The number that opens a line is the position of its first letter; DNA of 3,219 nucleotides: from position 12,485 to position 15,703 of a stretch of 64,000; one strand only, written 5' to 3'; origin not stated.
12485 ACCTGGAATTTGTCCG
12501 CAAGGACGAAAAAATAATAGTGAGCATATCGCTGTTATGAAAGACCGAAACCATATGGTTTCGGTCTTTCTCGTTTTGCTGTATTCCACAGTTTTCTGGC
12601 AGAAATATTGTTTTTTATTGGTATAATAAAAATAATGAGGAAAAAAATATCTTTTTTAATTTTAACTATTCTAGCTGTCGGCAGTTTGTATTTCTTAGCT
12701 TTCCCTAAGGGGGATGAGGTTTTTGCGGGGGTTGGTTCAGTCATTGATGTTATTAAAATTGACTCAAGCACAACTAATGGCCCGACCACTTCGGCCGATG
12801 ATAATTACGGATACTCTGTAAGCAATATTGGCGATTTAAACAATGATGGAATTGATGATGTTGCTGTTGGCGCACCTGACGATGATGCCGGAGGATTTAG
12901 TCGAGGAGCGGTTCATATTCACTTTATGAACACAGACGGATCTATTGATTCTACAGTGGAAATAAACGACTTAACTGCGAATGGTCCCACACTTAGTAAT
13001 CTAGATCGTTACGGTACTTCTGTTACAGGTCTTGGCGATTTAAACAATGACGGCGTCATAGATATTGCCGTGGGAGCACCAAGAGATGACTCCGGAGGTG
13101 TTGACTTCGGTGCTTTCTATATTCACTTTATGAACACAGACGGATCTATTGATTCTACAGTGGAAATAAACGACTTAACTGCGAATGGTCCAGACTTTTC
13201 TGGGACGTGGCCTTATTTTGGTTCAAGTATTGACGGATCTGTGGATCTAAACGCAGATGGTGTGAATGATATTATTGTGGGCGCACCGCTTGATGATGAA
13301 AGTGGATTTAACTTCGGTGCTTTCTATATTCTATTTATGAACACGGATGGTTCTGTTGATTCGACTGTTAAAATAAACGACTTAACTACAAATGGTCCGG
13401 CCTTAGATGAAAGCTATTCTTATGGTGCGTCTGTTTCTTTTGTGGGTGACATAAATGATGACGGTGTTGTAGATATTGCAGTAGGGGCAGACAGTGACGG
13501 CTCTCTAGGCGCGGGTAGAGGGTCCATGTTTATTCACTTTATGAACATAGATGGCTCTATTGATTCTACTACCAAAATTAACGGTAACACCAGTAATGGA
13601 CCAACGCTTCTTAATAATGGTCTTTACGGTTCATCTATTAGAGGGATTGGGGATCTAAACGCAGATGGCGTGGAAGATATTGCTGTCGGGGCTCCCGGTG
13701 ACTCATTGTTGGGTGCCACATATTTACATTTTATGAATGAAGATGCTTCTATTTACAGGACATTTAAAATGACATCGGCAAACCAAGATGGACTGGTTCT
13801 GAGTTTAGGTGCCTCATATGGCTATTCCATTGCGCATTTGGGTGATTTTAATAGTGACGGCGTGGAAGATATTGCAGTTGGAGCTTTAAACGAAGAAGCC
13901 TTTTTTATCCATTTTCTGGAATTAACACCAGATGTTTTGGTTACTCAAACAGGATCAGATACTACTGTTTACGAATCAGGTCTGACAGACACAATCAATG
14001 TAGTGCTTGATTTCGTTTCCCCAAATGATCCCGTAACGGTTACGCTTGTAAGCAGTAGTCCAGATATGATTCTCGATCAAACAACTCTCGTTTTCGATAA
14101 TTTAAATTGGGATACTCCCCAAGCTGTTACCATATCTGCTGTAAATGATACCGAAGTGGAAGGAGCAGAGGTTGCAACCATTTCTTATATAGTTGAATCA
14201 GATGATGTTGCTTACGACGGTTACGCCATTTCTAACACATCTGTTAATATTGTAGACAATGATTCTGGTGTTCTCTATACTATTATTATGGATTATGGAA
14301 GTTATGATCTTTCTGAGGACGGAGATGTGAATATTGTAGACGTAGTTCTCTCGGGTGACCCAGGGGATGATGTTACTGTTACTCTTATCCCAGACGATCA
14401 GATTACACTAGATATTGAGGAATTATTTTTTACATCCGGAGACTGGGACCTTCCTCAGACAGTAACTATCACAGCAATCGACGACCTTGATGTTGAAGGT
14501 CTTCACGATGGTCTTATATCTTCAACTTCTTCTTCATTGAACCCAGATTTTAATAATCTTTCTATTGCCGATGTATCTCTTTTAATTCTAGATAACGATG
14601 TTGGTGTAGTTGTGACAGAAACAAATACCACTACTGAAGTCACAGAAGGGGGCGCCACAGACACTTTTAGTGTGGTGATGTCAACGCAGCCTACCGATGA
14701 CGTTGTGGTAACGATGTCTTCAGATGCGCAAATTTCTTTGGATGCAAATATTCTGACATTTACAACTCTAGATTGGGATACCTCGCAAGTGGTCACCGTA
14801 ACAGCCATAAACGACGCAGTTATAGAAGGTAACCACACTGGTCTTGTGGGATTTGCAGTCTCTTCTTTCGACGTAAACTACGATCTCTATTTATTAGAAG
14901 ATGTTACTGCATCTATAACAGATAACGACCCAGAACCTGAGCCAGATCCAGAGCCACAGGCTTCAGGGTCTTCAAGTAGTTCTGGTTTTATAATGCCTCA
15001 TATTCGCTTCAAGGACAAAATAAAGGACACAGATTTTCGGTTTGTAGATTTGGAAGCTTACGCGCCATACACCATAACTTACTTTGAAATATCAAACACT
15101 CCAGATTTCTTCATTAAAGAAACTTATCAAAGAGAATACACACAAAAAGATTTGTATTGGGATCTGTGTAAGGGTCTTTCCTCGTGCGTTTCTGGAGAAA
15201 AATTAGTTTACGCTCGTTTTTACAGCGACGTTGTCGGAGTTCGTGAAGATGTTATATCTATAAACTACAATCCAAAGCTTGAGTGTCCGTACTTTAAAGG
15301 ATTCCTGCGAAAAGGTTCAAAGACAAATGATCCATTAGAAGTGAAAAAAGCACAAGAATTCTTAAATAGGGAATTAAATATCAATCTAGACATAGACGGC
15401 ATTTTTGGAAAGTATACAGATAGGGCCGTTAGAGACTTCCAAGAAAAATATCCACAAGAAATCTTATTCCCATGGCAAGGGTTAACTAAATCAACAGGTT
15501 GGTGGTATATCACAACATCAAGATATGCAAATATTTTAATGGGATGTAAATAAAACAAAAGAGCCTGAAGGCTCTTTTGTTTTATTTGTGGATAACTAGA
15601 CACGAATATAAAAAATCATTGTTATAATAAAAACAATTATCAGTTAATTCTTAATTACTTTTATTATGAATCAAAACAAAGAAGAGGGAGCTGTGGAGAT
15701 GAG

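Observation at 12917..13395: Nucleotide-identical intragenic repeats in the FG-GAP protein gene: a recombination or size-variation hotspot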

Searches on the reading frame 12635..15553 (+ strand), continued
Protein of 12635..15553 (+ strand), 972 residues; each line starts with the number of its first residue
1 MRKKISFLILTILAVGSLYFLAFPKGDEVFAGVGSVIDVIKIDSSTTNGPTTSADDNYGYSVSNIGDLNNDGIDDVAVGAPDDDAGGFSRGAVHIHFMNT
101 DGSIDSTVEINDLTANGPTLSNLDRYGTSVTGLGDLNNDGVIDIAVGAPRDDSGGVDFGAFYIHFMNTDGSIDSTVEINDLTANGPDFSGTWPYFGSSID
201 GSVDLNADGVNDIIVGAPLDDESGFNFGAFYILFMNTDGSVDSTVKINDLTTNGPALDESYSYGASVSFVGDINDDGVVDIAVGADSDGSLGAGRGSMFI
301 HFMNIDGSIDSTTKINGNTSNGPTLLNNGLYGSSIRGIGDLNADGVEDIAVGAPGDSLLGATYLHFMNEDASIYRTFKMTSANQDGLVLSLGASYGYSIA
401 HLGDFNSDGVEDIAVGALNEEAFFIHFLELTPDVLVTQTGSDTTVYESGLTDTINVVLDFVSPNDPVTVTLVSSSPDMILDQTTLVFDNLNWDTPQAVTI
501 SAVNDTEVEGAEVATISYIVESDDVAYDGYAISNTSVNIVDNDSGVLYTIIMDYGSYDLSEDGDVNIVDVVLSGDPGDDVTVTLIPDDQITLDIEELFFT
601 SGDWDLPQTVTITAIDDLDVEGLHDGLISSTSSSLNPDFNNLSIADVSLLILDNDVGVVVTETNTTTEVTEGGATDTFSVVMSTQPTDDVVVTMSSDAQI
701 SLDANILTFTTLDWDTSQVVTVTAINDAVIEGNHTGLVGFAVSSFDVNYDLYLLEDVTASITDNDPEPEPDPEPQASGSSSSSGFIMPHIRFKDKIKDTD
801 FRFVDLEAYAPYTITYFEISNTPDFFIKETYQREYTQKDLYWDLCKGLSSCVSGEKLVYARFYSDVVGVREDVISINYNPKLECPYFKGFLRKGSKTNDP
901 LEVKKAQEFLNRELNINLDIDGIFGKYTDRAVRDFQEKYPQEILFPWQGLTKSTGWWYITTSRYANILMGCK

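Call 28: find_encoding_contigs(protein=P0002, flank=3000, max_places=3)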
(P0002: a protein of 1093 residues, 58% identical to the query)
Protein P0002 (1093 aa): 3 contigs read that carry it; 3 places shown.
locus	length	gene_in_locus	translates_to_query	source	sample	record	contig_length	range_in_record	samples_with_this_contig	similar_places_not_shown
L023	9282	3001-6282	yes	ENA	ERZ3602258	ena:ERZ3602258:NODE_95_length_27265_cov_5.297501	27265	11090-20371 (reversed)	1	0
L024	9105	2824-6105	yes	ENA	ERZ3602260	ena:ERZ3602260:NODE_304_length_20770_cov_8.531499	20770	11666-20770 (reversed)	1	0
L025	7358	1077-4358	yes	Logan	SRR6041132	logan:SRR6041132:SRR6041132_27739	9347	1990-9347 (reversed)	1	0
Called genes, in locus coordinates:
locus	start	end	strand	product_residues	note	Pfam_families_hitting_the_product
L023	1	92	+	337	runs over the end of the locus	PF01820:Dala_Dala_lig_N, PF02655:ATP-grasp_3 (weak), PF07478:Dala_Dala_lig_C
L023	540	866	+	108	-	-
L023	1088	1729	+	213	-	-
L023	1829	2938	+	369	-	PF00149:Metallophos, PF12850:Metallophos_2 (weak)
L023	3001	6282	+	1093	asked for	PF13517:FG-GAP_3 (faint), PF01839:FG-GAP (faint), PF01471:PG_binding_1 (faint)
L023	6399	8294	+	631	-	PF00041:fn3, PF16656:Pur_ac_phosph_N (faint), PF00041:fn3, PF25059:FN3_DSCAM-DSCAML_C (weak)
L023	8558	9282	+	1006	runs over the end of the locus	PF16403:Bact_surface_Ig-like (faint), PF04862:DUF642 (weak), PF01471:PG_binding_1 (weak)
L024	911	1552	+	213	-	-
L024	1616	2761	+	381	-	PF00149:Metallophos, PF12850:Metallophos_2 (weak)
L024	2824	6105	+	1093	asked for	PF13517:FG-GAP_3 (faint), PF01839:FG-GAP (faint), PF01471:PG_binding_1 (faint)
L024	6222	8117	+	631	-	PF00041:fn3, PF16656:Pur_ac_phosph_N (faint), PF00041:fn3, PF25059:FN3_DSCAM-DSCAML_C (weak)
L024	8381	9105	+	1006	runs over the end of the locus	PF16403:Bact_surface_Ig-like (faint), PF04862:DUF642 (weak), PF01471:PG_binding_1 (weak)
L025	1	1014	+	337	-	?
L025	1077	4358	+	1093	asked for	PF13517:FG-GAP_3 (faint), PF01839:FG-GAP (faint), PF01471:PG_binding_1 (faint)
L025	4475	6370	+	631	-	PF00041:fn3, PF16656:Pur_ac_phosph_N (faint), PF00041:fn3, PF25059:FN3_DSCAM-DSCAML_C (weak)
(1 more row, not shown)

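Call 29: find_encoding_contigs(protein=P0003, flank=3000, max_places=3)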
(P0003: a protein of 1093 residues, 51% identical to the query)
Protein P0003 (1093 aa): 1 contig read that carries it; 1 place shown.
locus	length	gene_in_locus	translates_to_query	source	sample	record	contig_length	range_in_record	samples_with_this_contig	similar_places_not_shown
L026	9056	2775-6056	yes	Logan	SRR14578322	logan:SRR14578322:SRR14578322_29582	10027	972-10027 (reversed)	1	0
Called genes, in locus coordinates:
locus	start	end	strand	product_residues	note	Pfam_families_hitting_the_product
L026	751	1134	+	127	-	-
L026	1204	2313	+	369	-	PF00149:Metallophos, PF12850:Metallophos_2 (weak)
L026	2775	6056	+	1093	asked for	PF13517:FG-GAP_3 (faint), PF01839:FG-GAP (faint), PF01471:PG_binding_1 (weak)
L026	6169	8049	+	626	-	PF00041:fn3, PF16656:Pur_ac_phosph_N (faint), PF00041:fn3, PF25059:FN3_DSCAM-DSCAML_C (weak)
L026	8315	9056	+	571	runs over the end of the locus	?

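Call 30: find_encoding_contigs(protein=P0007, flank=3000, max_places=3)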
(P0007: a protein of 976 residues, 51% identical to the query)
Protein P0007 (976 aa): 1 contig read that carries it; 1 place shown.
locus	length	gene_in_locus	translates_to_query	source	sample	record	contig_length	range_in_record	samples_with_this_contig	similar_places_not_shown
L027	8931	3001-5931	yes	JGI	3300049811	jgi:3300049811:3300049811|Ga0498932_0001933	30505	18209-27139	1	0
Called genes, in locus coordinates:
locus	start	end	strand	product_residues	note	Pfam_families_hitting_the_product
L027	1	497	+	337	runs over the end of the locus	PF01820:Dala_Dala_lig_N, PF02655:ATP-grasp_3 (weak), PF07478:Dala_Dala_lig_C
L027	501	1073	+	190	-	PF03352:Adenine_glyco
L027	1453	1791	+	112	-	-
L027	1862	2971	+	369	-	PF00149:Metallophos, PF12850:Metallophos_2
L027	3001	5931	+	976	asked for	PF01839:FG-GAP (faint), PF13517:FG-GAP_3 (faint)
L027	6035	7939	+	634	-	PF00041:fn3, PF16656:Pur_ac_phosph_N, PF01471:PG_binding_1 (faint)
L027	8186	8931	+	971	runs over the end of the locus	PF16403:Bact_surface_Ig-like, PF01471:PG_binding_1 (weak)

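Call 31: find_encoding_contigs(protein=P0008, flank=3000, max_places=3)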
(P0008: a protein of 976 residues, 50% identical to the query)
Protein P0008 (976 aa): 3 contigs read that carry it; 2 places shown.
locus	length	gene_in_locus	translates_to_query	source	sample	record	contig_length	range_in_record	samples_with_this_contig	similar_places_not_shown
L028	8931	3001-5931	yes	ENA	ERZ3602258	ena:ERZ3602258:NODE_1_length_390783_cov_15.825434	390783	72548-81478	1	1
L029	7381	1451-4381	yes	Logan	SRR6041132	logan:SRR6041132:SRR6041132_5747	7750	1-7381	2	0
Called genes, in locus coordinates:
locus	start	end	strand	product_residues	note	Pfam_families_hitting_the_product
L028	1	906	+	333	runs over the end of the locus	PF01820:Dala_Dala_lig_N, PF02655:ATP-grasp_3 (weak), PF07478:Dala_Dala_lig_C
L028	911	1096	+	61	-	-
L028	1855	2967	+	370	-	PF00149:Metallophos, PF12850:Metallophos_2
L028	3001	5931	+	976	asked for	PF01839:FG-GAP (faint), PF13517:FG-GAP_3 (faint)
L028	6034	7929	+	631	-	PF00041:fn3, PF25059:FN3_DSCAM-DSCAML_C (faint), PF00041:fn3, PF16656:Pur_ac_phosph_N (weak), PF01471:PG_binding_1 (weak)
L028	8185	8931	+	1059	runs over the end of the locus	PF16403:Bact_surface_Ig-like (faint), PF01471:PG_binding_1 (weak)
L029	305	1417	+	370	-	PF00149:Metallophos, PF12850:Metallophos_2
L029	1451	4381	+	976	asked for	PF01839:FG-GAP (faint), PF13517:FG-GAP_3 (faint)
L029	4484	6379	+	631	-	PF00041:fn3, PF25059:FN3_DSCAM-DSCAML_C (faint), PF00041:fn3, PF16656:Pur_ac_phosph_N (weak), PF01471:PG_binding_1 (weak)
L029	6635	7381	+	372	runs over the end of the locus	?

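Call 61: predict_structure(alignment_id=A3)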
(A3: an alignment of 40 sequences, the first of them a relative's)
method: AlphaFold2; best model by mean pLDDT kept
length: 348 residues; sequences in the alignment: 40
mean_pLDDT: 91.3   pTM: 0.91
mean pLDDT of the five models: 91.3, 90.7, 89.2, 89.0, 88.7
residues with pLDDT >= 90: 259; 70-90: 65; 50-70: 20; < 50: 4
segments of 3 or more residues with pLDDT < 50: 1-4
pLDDT, mean of each block of 10 residues (from residue 1): 59 94 92 96 97 92 97 96 96 90 95 97 90 98 98 96 95 96 97 90 98 98 95 96 91 95 94 96 77 90 89 90 87 66 65
secondary structure, 60 per line:
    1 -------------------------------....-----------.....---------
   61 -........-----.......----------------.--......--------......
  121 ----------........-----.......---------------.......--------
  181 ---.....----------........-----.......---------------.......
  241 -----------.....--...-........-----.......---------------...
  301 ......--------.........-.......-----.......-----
elements in order: E32-35 E47-51 E62-69 E75-81 E101-106 E115-120 E131-138 E144-150 E166-172 E184-188 E199-206 E212-218 E234-240 E252-256 E263-270 E276-282 E298-306 E315-320 E325-331 E337-343

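Call 64: fold_search(model_id=the predicted structure, library=pdb)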
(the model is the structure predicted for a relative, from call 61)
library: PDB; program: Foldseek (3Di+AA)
matches with E <= 10: 663; with E <= 0.001: 121
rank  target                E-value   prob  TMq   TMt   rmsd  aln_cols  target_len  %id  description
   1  8tcg_A                1.7e-15  1.00  0.57  0.46   5.2       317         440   23  Integrin alpha-v beta-6 in complex with minibinder B6_BP_dslf (released 2023-09-27)
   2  9cz7_A                4.0e-15  1.00  0.59  0.36   4.5       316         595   22  Crystal structure of integrin avb6 headpiece in complex with compound 12 (released 2024-11-13)
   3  9ind_A                4.5e-15  1.00  0.62  0.50   4.6       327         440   22  Integrin alpha-v beta-8 in complex with the Fab of 130H2 (released 2025-01-22)
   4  9p96_A                7.0e-15  1.00  0.56  0.35   3.7       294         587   23  CryoEM structure of the apo integrin alpha4beta7 (released 2025-09-24)
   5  8xfo_A                9.8e-15  1.00  0.58  0.29   5.0       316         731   23  Cryo-EM structure of integrin ITGAV, ITGB3 and CYCLO (RGDFK) complex, conformation 2 (released 2024-12-18)
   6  4um9_A                9.8e-15  1.00  0.58  0.35   5.0       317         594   23  Crystal structure of alpha V beta 6 with peptide (released 2014-11-12)
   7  8xez_A                1.2e-14  1.00  0.59  0.24   4.4       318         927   22  Cryo-EM structure of integrin ITGAV/ITGB3 complex, conformation 5 (released 2024-12-18)
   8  8tcf_A                1.2e-14  1.00  0.60  0.48   7.4       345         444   22  Integrin alpha-v beta-8 in complex with minibinder B8_BP_dsulf (released 2023-09-27)
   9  7ceb_A                1.5e-14  1.00  0.57  0.37   4.1       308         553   23  Crystal structure of alpha6beta1 integrin headpiece (released 2021-06-23)
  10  6om1_G                1.5e-14  1.00  0.58  0.35   5.2       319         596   23  Crystal structure of an atypical integrin (released 2019-12-11)
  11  3v4p_C                1.6e-14  1.00  0.55  0.34   4.4       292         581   24  crystal structure of a4b7 headpiece complexed with Fab ACT-1 (released 2012-01-11)
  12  3v4v_C                1.6e-14  1.00  0.56  0.35   5.6       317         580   22  crystal structure of a4b7 headpiece complexed with Fab ACT-1 and RO0505376 (released 2012-01-11)
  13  8w30_A                1.7e-14  1.00  0.59  0.36   4.7       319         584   23  Crystal structure of alpha-V beta-1 integrin headpiece in complex with TR01225179 (released 2025-01-01)
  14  6om1_A                2.0e-14  1.00  0.59  0.36   5.1       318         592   23  Crystal structure of an atypical integrin (released 2019-12-11)
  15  8xei_A                2.0e-14  1.00  0.58  0.23   5.0       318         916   23  Cryo-EM structure of integrin ITGAV/ITGB3 complex, conformation 1 (released 2024-12-18)
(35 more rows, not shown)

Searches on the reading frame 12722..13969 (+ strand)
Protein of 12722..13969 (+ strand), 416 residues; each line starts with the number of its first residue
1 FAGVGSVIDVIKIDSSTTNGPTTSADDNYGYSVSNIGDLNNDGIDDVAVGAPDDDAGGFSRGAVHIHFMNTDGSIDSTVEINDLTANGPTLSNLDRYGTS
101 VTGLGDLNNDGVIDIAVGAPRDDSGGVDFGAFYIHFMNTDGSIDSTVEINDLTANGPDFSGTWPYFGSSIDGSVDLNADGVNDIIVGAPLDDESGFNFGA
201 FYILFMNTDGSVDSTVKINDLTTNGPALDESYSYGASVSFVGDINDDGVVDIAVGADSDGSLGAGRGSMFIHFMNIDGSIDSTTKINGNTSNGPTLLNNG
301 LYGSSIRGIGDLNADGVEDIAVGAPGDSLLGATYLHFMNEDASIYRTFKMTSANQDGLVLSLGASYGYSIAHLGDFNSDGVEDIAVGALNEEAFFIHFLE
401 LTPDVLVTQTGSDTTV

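Call 42: predict_structure(alignment_id=A2)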
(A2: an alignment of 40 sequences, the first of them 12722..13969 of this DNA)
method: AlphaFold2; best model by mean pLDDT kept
length: 416 residues; sequences in the alignment: 40
mean_pLDDT: 92.2   pTM: 0.91
mean pLDDT of the five models: 92.2, 91.1, 91.1, 90.5, 89.8
residues with pLDDT >= 90: 346; 70-90: 49; 50-70: 6; < 50: 15
segments of 3 or more residues with pLDDT < 50: 1-3, 405-416
pLDDT, mean of each block of 10 residues (from residue 1): 63 96 93 96 96 96 98 96 97 98 95 97 93 98 98 93 93 93 97 90 98 97 95 96 95 96 92 97 97 94 96 91 94 96 94 84 95 87 93 93 52 43
secondary structure, 60 per line:
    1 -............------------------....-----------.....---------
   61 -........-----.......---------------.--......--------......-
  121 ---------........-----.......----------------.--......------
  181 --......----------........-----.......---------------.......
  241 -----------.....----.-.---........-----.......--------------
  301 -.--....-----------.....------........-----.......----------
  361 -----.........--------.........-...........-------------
elements in order: E2-13 E32-35 E47-51 E62-69 E75-81 E100-105 E114-119 E130-137 E143-149 E169-174 E183-188 E199-206 E212-218 E234-240 E252-256 E267-274 E280-286 E305-308 E320-324 E331-338 E344-350 E366-374 E383-388 E393-403

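Call 44: fold_search(model_id=the predicted structure, library=pdb)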
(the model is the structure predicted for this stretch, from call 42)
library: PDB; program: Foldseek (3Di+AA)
matches with E <= 10: 664; with E <= 0.001: 152
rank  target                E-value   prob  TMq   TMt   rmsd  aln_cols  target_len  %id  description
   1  9p96_A                5.5e-20  1.00  0.62  0.46   6.1       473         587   18  CryoEM structure of the apo integrin alpha4beta7 (released 2025-09-24)
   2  3v4p_C                5.5e-20  1.00  0.61  0.45   7.4       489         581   18  crystal structure of a4b7 headpiece complexed with Fab ACT-1 (released 2012-01-11)
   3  9ind_A                7.7e-20  1.00  0.62  0.59   8.1       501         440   18  Integrin alpha-v beta-8 in complex with the Fab of 130H2 (released 2025-01-22)
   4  3v4v_C                1.4e-19  1.00  0.60  0.45   7.4       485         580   18  crystal structure of a4b7 headpiece complexed with Fab ACT-1 and RO0505376 (released 2012-01-11)
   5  3v4p_A                1.7e-19  1.00  0.60  0.45   7.4       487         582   18  crystal structure of a4b7 headpiece complexed with Fab ACT-1 (released 2012-01-11)
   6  4irz_A                2.2e-19  1.00  0.62  0.46   7.9       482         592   18  Crystal structure of A4b7 headpiece complexed with Fab Natalizumab (released 2013-09-25)
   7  8tcf_A                2.9e-19  1.00  0.59  0.56   8.7       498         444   18  Integrin alpha-v beta-8 in complex with minibinder B8_BP_dsulf (released 2023-09-27)
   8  7ceb_A                4.1e-19  1.00  0.63  0.49   5.6       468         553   18  Crystal structure of alpha6beta1 integrin headpiece (released 2021-06-23)
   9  8tcg_A                1.2e-18  1.00  0.59  0.56   7.0       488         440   19  Integrin alpha-v beta-6 in complex with minibinder B6_BP_dslf (released 2023-09-27)
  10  4wk4_A                4.7e-18  1.00  0.60  0.56   7.9       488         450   16  Metal Ion and Ligand Binding of Integrin (released 2014-12-03)
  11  9cz7_A                4.9e-18  1.00  0.59  0.43   8.5       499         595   18  Crystal structure of integrin avb6 headpiece in complex with compound 12 (released 2024-11-13)
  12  6om1_A                6.2e-18  1.00  0.59  0.43   8.3       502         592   18  Crystal structure of an atypical integrin (released 2019-12-11)
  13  7nwl_A                6.5e-18  1.00  0.58  0.42   7.9       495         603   16  Cryo-EM structure of human integrin alpha5beta1 (open form) in complex with fibronectin and TS2/16 Fv-clasp (released 2021-06-02)
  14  9b9k_A                6.9e-18  1.00  0.60  0.48   6.2       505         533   16  Integrin alpha-5 beta-1 in complex with MINT1526A Fab (released 2025-02-05)
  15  8xez_A                7.7e-18  1.00  0.61  0.30   6.5       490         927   20  Cryo-EM structure of integrin ITGAV/ITGB3 complex, conformation 5 (released 2024-12-18)
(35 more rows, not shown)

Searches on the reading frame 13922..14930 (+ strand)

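Call 38: search_protein_families(library=pfam, proteins=[window:13922-14930:+], max_evalue=1)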
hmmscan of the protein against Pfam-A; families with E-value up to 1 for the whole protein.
window:13922-14930:+ (336 aa): 2 families
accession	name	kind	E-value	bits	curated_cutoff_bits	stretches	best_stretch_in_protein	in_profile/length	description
PF17631.7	DUF5512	-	0.047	14.2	27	1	68-132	22-85/139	Family of unknown function (DUF5512)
PF02269.22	TFIID-18kDa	-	0.095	13.2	27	1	163-222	5-64/93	Transcription initiation factor IID, 18kD subunit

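Call 40: search_solved_structures(query=window:13922-14930:+, max_evalue=1)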
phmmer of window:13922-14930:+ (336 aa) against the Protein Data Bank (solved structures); distinct sequences matched with E-value up to 1: 1.
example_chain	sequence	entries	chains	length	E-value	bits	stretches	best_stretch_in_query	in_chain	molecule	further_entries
7r49_H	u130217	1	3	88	0.017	17.7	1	112-195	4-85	D-alanyl carrier protein 1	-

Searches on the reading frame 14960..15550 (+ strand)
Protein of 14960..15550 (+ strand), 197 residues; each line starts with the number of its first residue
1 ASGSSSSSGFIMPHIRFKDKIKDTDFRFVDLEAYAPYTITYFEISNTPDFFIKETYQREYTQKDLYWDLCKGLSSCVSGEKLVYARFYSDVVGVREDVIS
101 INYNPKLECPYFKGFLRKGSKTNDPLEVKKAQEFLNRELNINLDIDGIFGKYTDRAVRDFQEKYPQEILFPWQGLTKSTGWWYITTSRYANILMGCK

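Call 38: search_protein_families(library=pfam, proteins=[window:14960-15550:+], max_evalue=1)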
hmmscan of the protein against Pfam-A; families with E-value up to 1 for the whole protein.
window:14960-15550:+ (197 aa): 2 families
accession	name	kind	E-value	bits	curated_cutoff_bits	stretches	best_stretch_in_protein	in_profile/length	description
PF01471.23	PG_binding_1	-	5.8e-07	30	23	1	127-164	4-41/57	Putative peptidoglycan binding domain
PF09374.15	PG_binding_3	-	0.11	13.2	24.6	1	131-171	6-44/76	Predicted Peptidoglycan domain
